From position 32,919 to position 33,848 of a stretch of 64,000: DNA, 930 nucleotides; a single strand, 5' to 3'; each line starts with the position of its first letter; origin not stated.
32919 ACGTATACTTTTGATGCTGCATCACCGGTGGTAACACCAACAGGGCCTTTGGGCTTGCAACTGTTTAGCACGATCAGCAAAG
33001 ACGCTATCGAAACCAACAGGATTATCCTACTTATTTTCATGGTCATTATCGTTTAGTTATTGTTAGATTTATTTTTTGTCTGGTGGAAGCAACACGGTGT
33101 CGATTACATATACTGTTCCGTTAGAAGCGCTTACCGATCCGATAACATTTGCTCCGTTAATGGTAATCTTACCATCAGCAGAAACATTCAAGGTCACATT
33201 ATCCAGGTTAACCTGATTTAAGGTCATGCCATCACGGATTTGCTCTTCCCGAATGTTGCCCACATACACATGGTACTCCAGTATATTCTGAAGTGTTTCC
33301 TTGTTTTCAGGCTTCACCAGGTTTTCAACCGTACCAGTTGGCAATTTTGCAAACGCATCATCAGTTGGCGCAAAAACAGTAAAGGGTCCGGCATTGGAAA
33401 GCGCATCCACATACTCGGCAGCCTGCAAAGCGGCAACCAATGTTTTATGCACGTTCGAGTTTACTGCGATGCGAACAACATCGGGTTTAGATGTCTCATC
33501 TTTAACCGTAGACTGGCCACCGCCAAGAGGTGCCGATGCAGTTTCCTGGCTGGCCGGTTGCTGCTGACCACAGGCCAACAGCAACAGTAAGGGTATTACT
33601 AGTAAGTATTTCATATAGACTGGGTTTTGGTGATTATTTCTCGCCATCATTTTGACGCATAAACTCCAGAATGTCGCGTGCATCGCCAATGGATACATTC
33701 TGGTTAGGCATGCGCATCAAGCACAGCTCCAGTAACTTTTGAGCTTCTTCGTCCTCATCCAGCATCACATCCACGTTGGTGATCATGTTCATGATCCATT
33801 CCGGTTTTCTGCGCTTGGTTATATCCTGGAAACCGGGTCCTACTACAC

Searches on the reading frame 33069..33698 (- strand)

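Call 74: search_protein_families(library=pfam, proteins=[window:33069-33698:-], max_evalue=0.0001)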
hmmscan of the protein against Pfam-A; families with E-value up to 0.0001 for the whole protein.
window:33069-33698:- (209 aa): 1 family
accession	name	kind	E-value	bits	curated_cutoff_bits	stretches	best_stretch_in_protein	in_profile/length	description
PF02469.27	Fasciclin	-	2.4e-33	115.4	22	1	84-205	3-123/123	Fasciclin domain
